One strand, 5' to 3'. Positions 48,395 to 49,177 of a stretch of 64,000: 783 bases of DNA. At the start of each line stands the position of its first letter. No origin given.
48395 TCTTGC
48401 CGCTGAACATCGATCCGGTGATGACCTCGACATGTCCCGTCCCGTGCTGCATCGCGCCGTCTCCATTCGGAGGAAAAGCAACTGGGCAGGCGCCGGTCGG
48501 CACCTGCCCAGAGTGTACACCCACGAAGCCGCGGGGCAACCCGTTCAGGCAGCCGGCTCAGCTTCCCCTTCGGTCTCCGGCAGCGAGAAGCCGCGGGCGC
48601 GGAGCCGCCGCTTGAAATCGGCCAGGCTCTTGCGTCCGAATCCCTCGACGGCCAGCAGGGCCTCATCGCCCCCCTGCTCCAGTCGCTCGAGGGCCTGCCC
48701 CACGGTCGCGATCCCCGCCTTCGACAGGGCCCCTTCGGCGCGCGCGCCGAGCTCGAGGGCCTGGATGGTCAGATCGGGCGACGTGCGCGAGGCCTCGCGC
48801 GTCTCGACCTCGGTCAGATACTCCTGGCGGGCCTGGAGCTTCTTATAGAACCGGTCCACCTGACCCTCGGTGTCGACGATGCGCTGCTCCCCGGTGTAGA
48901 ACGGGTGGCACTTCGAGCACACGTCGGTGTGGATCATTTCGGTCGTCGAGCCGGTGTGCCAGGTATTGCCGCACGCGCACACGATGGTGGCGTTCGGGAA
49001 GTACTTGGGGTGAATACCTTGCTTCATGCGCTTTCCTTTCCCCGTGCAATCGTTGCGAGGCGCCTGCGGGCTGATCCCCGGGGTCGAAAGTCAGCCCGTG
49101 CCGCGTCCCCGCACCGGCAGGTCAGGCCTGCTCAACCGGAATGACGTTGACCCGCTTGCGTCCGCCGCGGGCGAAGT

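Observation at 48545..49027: Ribosomal protein L31 fused to an RNA polymerase alpha-subunit C-terminal-domain-like module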

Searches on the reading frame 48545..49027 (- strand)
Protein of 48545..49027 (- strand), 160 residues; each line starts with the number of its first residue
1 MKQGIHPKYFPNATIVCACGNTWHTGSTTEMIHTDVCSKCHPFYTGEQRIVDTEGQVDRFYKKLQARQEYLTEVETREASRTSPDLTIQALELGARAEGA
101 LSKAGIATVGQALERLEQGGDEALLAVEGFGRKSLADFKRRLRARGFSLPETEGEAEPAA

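Call 3: search_protein_families(library=pfam, proteins=[window:48545-49027:-], max_evalue=1)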
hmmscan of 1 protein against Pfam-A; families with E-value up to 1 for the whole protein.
window:48545-49027:- (160 aa): 3 families
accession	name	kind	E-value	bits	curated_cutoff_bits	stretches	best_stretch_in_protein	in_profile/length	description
PF01197.23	Ribosomal_L31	-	2.5e-28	98.5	27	1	1-64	1-64/65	Ribosomal protein L31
PF03118.21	RNA_pol_A_CTD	-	5.2e-08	32.9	23.8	1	78-142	5-65/67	Bacterial RNA polymerase, alpha chain C terminal domain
PF18509.6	MCR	-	0.14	12.2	30.4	1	29-43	7-26/30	Magnetochrome domain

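Call 4: search_protein_families(library=ncbifam, proteins=[window:48545-49027:-], max_evalue=1)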
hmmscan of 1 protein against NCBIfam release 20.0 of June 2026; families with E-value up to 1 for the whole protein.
window:48545-49027:- (160 aa): 14 families
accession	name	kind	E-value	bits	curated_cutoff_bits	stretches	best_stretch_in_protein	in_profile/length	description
NF000612.0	PRK00019.1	equivalog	2.9e-28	97.3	70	1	1-68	1-69/72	50S ribosomal protein L31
TIGR00105.1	L31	equivalog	3.8e-25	87.8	38.35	1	1-65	1-66/68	50S ribosomal protein L31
NF001809.0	PRK00528.1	equivalog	2.8e-20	72.2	70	1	1-66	1-70/75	50S ribosomal protein L31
NF002462.1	PRK01678.1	exception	1.4e-14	54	86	1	12-64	26-78/80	type B 50S ribosomal protein L31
NF003519.0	PRK05182.2-5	equivalog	2.5e-09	36.5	277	1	64-151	233-316/320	DNA-directed RNA polymerase subunit alpha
TIGR02027.1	rpoA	equivalog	9.1e-08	31.6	227.8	1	67-150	217-296/298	DNA-directed RNA polymerase subunit alpha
NF003514.0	PRK05182.1-4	equivalog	1.9e-06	26.7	434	1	75-157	238-316/338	DNA-directed RNA polymerase subunit alpha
NF003515.0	PRK05182.2-1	equivalog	2.6e-06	26.9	406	1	69-151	235-312/314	DNA-directed RNA polymerase subunit alpha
NF003513.0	PRK05182.1-2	equivalog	6.8e-06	25.2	302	1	82-149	250-315/338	DNA-directed RNA polymerase subunit alpha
NF003517.0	PRK05182.2-3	equivalog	9.9e-06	24.7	356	1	61-150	234-319/344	DNA-directed RNA polymerase subunit alpha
NF003518.0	PRK05182.2-4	equivalog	5.7e-05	22.5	523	1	67-150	231-309/312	DNA-directed RNA polymerase subunit alpha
NF003516.0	PRK05182.2-2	equivalog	0.0005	19.3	353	1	62-152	222-310/315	DNA-directed RNA polymerase subunit alpha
NF033442.0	BREX_PglW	equivalog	0.02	12.6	990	1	69-145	784-856/1391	BREX system serine/threonine kinase PglW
NF005841.0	PRK07758.1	equivalog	0.11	12.9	115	1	93-148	42-93/95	hypothetical protein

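Call 5: search_solved_structures(query=window:48545-49027:-, max_evalue=1, show_alignments=3)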
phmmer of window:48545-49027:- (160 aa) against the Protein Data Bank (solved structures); distinct sequences matched with E-value up to 1: 103 (the best 60 are shown).
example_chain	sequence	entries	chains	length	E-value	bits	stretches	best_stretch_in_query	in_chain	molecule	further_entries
4v87_A4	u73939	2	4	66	2.9e-22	82.6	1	1-63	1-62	50S ribosomal protein L31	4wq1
4zer_14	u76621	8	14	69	3e-22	82.6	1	1-63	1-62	50S ribosomal protein L31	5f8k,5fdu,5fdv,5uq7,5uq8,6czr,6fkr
10px_14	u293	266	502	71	3.1e-22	82.5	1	1-63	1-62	50S ribosomal protein L31 | 50S ribosomal protein L32 | 50S ribosomal protein L30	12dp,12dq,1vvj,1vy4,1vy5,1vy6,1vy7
6gzq_Z1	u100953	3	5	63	3.2e-22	82.4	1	1-63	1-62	50S ribosomal protein L31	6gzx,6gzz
4v63_B4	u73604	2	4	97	1.5e-21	80.3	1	1-63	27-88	50S ribosomal protein L31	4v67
6q95_a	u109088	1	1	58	8.8e-21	77.8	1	2-60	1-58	50S ribosomal protein L31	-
28nt_Z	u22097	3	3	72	1e-20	77.6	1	1-70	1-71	Large ribosomal subunit protein bL31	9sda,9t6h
9t0z_4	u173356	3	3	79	1.1e-20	77.5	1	1-68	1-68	Large ribosomal subunit protein bL31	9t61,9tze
3j9w_B3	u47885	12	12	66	1.5e-20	77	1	1-64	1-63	50S ribosomal protein bL31 | 50S ribosomal protein L31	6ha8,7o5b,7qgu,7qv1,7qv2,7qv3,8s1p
5njt_y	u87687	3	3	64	1.9e-20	76.7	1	1-63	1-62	50S ribosomal protein L31 | Large ribosomal subunit protein bL31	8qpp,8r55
6ha1_6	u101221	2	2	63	2.2e-20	76.5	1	1-63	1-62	50S ribosomal protein L31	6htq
8crx_4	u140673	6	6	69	5.4e-20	75.2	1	1-63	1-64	50S ribosomal protein L31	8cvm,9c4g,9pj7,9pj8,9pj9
8qcq_6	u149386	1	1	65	1.5e-18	70.5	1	1-64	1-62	Large ribosomal subunit protein bL31-A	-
5v7q_6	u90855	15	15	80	2.5e-17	66.6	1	1-67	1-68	50S ribosomal protein L31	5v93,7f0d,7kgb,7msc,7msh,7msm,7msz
7unr_3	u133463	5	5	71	6.2e-17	65.3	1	1-63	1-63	50S ribosomal protein L31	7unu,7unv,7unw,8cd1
5o5j_g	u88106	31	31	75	9.1e-17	64.8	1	1-68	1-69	50S ribosomal protein L31 | Large ribosomal subunit protein bL31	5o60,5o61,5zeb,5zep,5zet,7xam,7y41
7qg8_L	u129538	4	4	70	2.5e-16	63.3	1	1-64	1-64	50S ribosomal protein L31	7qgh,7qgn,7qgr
7otc_5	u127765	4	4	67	2.7e-16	63.2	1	1-64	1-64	50S ribosomal protein L31 | Large ribosomal subunit protein bL31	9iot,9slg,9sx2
11bq_4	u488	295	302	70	2.7e-16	63.2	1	1-64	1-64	50S ribosomal protein L31 | Large ribosomal subunit protein bL31 | Large ribosomal subunit protein bL31A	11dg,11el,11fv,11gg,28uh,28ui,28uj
23wi_6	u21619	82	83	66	2.8e-16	63.2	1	1-64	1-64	Large ribosomal subunit protein bL31 | 50S ribosomal protein L31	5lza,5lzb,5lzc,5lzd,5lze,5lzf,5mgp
7acj_a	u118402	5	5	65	3.1e-16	63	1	1-63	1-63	50S ribosomal protein L31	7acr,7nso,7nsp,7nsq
4v68_B4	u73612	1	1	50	3.8e-16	62.7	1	1-51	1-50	50S ribosomal protein L31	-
6ysi_W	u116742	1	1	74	1e-15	61.3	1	1-64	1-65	50S ribosomal protein L31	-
7nbu_l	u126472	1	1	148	2e-15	60.4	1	1-64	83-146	50S ribosomal protein L16,50S ribosomal protein L31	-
1nkw_Y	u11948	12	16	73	2.3e-11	47.2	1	1-64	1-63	50S ribosomal protein L31 | ribosomal protein L31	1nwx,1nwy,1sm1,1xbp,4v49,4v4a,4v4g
7nhk_3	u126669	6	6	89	2.5e-10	43.9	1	21-69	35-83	50S ribosomal protein L31 type B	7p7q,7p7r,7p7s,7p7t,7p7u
6o8z_1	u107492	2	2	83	3.2e-10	43.5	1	21-67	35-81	50S ribosomal protein L31 type B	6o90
7s0s_h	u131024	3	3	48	3.8e-10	43.2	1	1-47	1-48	50S ribosomal protein L31 | Large ribosomal subunit protein bL31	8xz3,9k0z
5myj_B3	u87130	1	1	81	4.8e-09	39.7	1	22-64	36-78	50S ribosomal protein L31 type B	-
5li0_3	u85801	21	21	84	8.8e-09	38.8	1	9-65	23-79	50S ribosomal protein L31 type B | Large ribosomal subunit protein bL31B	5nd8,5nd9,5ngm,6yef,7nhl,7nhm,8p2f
28jw_Y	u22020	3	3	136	1.3e-08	38.3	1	2-81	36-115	50S ribosomal protein L31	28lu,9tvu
7nhn_4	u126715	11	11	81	1.3e-08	38.2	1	20-64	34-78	50S ribosomal protein L31 type B | Large ribosomal subunit protein bL31B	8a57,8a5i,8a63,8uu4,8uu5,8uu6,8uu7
7p48_Y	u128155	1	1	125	1.8e-08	37.8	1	11-68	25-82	50S ribosomal protein L31 type B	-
6dzi_g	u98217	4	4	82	3.6e-07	33.6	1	27-63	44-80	50S ribosomal protein L31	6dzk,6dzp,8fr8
5tcu_LF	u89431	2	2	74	3.6e-07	33.6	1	11-60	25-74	50S ribosomal protein L31 type B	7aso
6by1_C0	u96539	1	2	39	3.8e-07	33.5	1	14-48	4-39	50S ribosomal protein L31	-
8fmw_Ac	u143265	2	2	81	5.2e-07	33.1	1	26-64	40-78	50S ribosomal protein L31 type B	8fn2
7ood_x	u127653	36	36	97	8.4e-07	32.4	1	10-81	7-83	50S ribosomal protein L31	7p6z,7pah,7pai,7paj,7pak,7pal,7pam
7jil_a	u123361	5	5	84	1.8e-05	28.1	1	30-64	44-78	50S ribosomal protein L31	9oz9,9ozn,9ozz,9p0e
4v61_B1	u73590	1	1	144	6.1e-05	26.3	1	2-70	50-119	Ribosomal Protein L31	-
4v9j_B4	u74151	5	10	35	6.6e-05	26.2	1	1-36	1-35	50S ribosomal protein L31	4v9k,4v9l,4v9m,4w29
6eri_AZ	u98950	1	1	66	0.00017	24.9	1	2-63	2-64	50S ribosomal protein L31, chloroplastic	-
5h1s_a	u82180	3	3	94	0.00018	24.8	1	2-65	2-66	50S ribosomal protein L31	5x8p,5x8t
5mmi_0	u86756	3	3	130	0.0004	23.7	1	2-65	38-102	50S ribosomal protein L31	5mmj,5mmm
4v83_B1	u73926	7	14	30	0.00046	23.5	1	13-40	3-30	50S ribosomal protein L31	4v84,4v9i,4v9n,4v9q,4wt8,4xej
6o8x_1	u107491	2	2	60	0.00093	22.5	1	21-46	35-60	50S ribosomal protein L31 type B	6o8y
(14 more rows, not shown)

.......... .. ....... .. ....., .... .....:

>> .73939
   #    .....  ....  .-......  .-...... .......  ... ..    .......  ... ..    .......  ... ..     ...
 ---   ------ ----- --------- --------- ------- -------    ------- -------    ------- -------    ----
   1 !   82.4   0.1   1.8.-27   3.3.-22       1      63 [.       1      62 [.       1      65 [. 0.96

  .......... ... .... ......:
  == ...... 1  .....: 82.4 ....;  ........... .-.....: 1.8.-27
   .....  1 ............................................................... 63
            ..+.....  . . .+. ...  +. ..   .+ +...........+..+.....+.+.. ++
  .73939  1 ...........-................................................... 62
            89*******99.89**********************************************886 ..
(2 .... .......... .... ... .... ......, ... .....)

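Call 6: find_homologous_proteins(query=window:48545-49027:-, max_evalue=0.00001)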
Query window:48545-49027:- (160 aa): 7875 proteins with E <= 0.00001 among 8000 candidates; the best 120 are listed.
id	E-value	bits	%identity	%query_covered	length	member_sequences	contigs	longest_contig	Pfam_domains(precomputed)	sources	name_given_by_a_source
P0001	1.2e-94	332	92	100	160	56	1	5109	PF01197.24,PF03118.22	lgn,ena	-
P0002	2.2e-93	328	92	100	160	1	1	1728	PF01197.24,PF03118.22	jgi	-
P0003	3.5e-92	324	91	100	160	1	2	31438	PF01197.24,PF03118.22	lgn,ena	-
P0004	1.7e-91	322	90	100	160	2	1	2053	PF01197.24,PF03118.22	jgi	jgi:large subunit ribosomal protein L31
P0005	3.4e-91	321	89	100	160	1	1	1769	PF01197.24,PF03118.22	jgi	jgi:large subunit ribosomal protein L31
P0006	1.9e-89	315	88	100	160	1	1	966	PF01197.24,PF03118.22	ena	-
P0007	7.6e-89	313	89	93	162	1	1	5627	PF01197.24,PF03118.22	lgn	-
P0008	8.9e-88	310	89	93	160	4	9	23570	PF01197.24,PF03118.22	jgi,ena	jgi:large subunit ribosomal protein L31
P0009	5.1e-87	308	86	93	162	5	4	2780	PF01197.24,PF03118.22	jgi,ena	jgi:large subunit ribosomal protein L31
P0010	5.1e-87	308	85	93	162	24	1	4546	PF01197.24,PF03118.22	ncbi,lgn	-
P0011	3.7e-86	305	85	93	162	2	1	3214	PF01197.24,PF03118.22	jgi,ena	-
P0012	1.1e-80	287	82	98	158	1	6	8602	PF01197.24,PF03118.22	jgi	jgi:large subunit ribosomal protein L31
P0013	3.6e-79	282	81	97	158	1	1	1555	PF01197.24,PF03118.22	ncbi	-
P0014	3.2e-78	279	79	100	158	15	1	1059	PF01197.24,PF03118.22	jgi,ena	-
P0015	7.3e-78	278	79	97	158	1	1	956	PF01197.24,PF03118.22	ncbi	-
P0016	7.5e-78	278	77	99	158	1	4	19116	PF01197.24,PF03118.22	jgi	jgi:large subunit ribosomal protein L31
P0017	2.1e-77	276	77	98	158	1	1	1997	PF01197.24,PF03118.22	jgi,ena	-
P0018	2.8e-77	276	83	93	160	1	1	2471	PF01197.24,PF03118.22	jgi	jgi:large subunit ribosomal protein L31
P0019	5.3e-77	275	81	100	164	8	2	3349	PF01197.24,PF03118.22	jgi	jgi:large subunit ribosomal protein L31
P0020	8.3e-77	274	80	97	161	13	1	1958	PF01197.24,PF03118.22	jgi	jgi:large subunit ribosomal protein L31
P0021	9.6e-77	274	81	94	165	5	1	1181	PF01197.24,PF03118.22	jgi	jgi:large subunit ribosomal protein L31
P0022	2.1e-76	273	77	100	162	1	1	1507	PF01197.24,PF03118.22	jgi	jgi:large subunit ribosomal protein L31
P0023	3.2e-76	273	80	93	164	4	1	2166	PF01197.24,PF03118.22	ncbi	-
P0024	3.6e-76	272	77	100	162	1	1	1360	PF01197.24,PF03118.22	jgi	jgi:large subunit ribosomal protein L31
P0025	4.4e-76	272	76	98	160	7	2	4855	PF01197.24,PF03118.22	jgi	jgi:large subunit ribosomal protein L31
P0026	5.4e-76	272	75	100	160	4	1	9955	PF01197.24,PF03118.22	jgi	jgi:large subunit ribosomal protein L31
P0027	5.7e-76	272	76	99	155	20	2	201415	PF01197.24,PF03118.22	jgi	jgi:large subunit ribosomal protein L31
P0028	6.8e-76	271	77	99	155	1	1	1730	PF01197.24,PF03118.22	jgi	jgi:large subunit ribosomal protein L31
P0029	1.0e-75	271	76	94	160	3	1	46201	PF01197.24,PF03118.22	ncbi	-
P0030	1.5e-75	270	75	98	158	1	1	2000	PF01197.24,PF03118.22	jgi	jgi:large subunit ribosomal protein L31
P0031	1.6e-75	270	77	99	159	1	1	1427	PF01197.24,PF03118.22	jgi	-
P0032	3.1e-75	269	79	93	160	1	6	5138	PF01197.24,PF03118.22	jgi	jgi:large subunit ribosomal protein L31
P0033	3.4e-75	269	76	100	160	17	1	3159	PF01197.24,PF03118.22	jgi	-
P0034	3.6e-75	269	75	98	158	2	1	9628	PF01197.24,PF03118.22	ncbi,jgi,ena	-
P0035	5.0e-75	269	77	94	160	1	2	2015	PF01197.24,PF03118.22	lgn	-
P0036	5.1e-75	269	75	99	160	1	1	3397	PF01197.24,PF03118.22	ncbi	-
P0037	8.5e-75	268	76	100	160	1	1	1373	PF01197.24,PF03118.22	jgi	jgi:large subunit ribosomal protein L31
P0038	1.6e-74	267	77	94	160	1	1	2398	PF01197.24,PF03118.22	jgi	-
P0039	2.1e-74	267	79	93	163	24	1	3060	PF01197.24,PF03118.22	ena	-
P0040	2.4e-74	266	77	99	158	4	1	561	PF01197.24,PF03118.22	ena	-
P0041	2.6e-74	266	79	93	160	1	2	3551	PF01197.24,PF03118.22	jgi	jgi:large subunit ribosomal protein L31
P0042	3.9e-74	266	79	94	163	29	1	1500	PF01197.24,PF03118.22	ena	-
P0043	4.6e-74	265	77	99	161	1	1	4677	PF01197.24,PF03118.22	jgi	jgi:large subunit ribosomal protein L31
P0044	8.0e-74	265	78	95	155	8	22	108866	PF01197.24,PF03118.22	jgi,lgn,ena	-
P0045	1.2e-73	264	76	100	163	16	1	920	PF01197.24,PF03118.22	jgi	-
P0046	1.6e-73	264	75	98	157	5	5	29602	PF01197.24,PF03118.22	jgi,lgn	jgi:large subunit ribosomal protein L31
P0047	1.7e-73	264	74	98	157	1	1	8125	PF01197.24,PF03118.22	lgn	-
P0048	1.7e-73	264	76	98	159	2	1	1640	PF01197.24,PF03118.22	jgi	jgi:large subunit ribosomal protein L31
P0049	2.2e-73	263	75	98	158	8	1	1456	PF01197.24,PF03118.22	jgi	-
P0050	4.1e-73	262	78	94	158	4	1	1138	PF01197.24,PF03118.22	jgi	jgi:large subunit ribosomal protein L31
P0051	4.6e-73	262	75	97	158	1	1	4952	PF01197.24,PF03118.22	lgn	-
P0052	4.8e-73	262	73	100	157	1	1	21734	PF01197.24,PF03118.22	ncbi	-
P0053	5.6e-73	262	78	94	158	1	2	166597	PF01197.24,PF03118.22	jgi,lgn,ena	-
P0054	6.6e-73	262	76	94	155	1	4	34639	PF01197.24,PF03118.22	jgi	jgi:large subunit ribosomal protein L31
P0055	9.0e-73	261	75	94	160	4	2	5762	PF01197.24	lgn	-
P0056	9.4e-73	261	75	99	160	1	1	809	PF01197.24,PF03118.22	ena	-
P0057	9.8e-73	261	75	100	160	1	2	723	PF01197.24,PF03118.22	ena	-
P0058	1.0e-72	261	75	100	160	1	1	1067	PF01197.24,PF03118.22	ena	-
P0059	1.3e-72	261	75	99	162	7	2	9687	PF01197.24,PF03118.22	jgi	jgi:large subunit ribosomal protein L31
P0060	1.3e-72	261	76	100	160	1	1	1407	PF01197.24,PF03118.22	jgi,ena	-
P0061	1.6e-72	261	75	94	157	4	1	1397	PF01197.24,PF03118.22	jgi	jgi:large subunit ribosomal protein L31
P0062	1.6e-72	260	74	99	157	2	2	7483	PF01197.24,PF03118.22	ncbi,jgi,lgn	jgi:large subunit ribosomal protein L31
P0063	1.9e-72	260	77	94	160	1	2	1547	PF01197.24,PF03118.22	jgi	jgi:large subunit ribosomal protein L31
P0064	1.9e-72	260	73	98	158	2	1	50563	PF01197.24,PF03118.22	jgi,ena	jgi:large subunit ribosomal protein L31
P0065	2.2e-72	260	72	100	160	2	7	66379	PF01197.24,PF03118.22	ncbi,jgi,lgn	-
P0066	2.5e-72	260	73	98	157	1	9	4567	PF01197.24,PF03118.22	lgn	-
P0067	3.4e-72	259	73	97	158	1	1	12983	PF01197.24,PF03118.22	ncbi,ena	-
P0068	4.0e-72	259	77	94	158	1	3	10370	PF01197.24,PF03118.22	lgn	-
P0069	4.7e-72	259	78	94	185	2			PF01197.24,PF03118.22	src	-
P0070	5.6e-72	259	73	98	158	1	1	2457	PF01197.24,PF03118.22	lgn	-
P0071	6.5e-72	258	72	98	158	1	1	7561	PF01197.24,PF03118.22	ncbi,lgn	ncbi:MAG: 50S ribosomal protein L31 [Chloroflexota bacterium]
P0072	6.6e-72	258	75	98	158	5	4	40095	PF01197.24,PF03118.22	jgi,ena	-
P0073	8.0e-72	258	74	99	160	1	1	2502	PF01197.24,PF03118.22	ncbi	-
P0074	9.8e-72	258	75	100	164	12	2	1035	PF01197.24,PF03118.22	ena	-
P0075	2.5e-71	257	71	98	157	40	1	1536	PF01197.24,PF03118.22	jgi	-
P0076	2.6e-71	257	75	94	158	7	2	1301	PF01197.24,PF03118.22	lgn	-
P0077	2.7e-71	256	75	97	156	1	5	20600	PF01197.24,PF03118.22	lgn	-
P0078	2.8e-71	256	75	97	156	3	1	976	PF01197.24,PF03118.22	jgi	jgi:large subunit ribosomal protein L31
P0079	2.9e-71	256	72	99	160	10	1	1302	PF01197.24,PF03118.22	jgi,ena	-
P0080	3.0e-71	256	73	99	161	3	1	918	PF01197.24,PF03118.22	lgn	-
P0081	3.0e-71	256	77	93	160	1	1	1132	PF01197.24,PF03118.22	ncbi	-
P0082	3.3e-71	256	73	98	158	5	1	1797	PF01197.24,PF03118.22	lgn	-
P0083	4.8e-71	256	73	98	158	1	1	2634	PF01197.24,PF03118.22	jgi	jgi:large subunit ribosomal protein L31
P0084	5.1e-71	256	74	94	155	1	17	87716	PF01197.24,PF03118.22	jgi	jgi:large subunit ribosomal protein L31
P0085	5.8e-71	255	74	94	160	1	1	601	PF01197.24,PF03118.22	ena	-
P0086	6.1e-71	255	74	100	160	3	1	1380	PF01197.24,PF03118.22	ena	-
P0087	6.3e-71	255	71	98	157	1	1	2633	PF01197.24,PF03118.22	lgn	-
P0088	6.4e-71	255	74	94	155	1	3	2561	PF01197.24,PF03118.22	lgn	-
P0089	6.5e-71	255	74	100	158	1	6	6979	PF01197.24,PF03118.22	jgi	jgi:large subunit ribosomal protein L31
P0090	8.1e-71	255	73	100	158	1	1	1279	PF01197.24,PF03118.22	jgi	jgi:large subunit ribosomal protein L31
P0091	8.1e-71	255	73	99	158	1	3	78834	PF01197.24,PF03118.22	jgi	jgi:large subunit ribosomal protein L31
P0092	9.4e-71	255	76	100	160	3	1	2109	PF01197.24,PF03118.22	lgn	-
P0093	2.1e-70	254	72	99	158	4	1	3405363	PF01197.24,PF03118.22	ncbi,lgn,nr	ncbi:MAG: 50S ribosomal protein L31 [Anaerolineaceae bacterium]|nr:MAG: 50S ribosomal protein L31 [A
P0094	2.2e-70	254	69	100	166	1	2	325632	PF01197.24,PF03118.22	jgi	jgi:large subunit ribosomal protein L31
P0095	2.4e-70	253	75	94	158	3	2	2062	PF01197.24,PF03118.22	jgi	jgi:large subunit ribosomal protein L31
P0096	3.1e-70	253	74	97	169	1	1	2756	PF01197.24,PF03118.22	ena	-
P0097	3.3e-70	253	74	94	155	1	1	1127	PF01197.24,PF03118.22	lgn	-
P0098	3.4e-70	253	71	98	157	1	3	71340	PF01197.24,PF03118.22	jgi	jgi:large subunit ribosomal protein L31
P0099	3.9e-70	253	74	94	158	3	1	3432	PF01197.24,PF03118.22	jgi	jgi:large subunit ribosomal protein L31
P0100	4.2e-70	253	75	94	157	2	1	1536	PF01197.24,PF03118.22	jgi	jgi:large subunit ribosomal protein L31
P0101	4.4e-70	253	74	94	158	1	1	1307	PF01197.24,PF03118.22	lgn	-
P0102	4.6e-70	252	73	96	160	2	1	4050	PF01197.24,PF03118.22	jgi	jgi:large subunit ribosomal protein L31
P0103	5.0e-70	252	73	100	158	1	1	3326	PF01197.24,PF03118.22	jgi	jgi:large subunit ribosomal protein L31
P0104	5.5e-70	252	74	94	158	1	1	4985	PF01197.24,PF03118.22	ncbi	-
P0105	6.0e-70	252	68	98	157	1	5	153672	PF01197.24,PF03118.22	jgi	jgi:large subunit ribosomal protein L31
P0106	6.1e-70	252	74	94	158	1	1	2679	PF01197.24,PF03118.22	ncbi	-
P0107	6.4e-70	252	75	94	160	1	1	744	PF01197.24,PF03118.22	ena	-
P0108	7.1e-70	252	69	98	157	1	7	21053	PF01197.24,PF03118.22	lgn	-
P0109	7.8e-70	252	72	94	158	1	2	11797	PF01197.24,PF03118.22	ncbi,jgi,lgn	jgi:large subunit ribosomal protein L31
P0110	9.2e-70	252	72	98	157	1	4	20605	PF01197.24,PF03118.22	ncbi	-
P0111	9.5e-70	251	70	99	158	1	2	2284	PF01197.24,PF03118.22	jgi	jgi:large subunit ribosomal protein L31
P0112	9.8e-70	251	75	97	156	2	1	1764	PF01197.24,PF03118.22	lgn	-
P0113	1.0e-69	251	75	94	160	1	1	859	PF01197.24,PF03118.22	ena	-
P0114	1.1e-69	251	74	94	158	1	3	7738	PF01197.24,PF03118.22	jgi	jgi:large subunit ribosomal protein L31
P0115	1.3e-69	251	71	99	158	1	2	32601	PF01197.24,PF03118.22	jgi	jgi:large subunit ribosomal protein L31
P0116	1.4e-69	251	72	97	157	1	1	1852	PF01197.24,PF03118.22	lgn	-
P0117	1.4e-69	251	72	99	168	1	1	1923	PF01197.24,PF03118.22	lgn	-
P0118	1.4e-69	251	72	99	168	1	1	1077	PF01197.24,PF03118.22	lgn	-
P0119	1.4e-69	251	72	99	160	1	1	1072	PF01197.24,PF03118.22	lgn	-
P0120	1.5e-69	251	71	98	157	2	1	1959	PF01197.24,PF03118.22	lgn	-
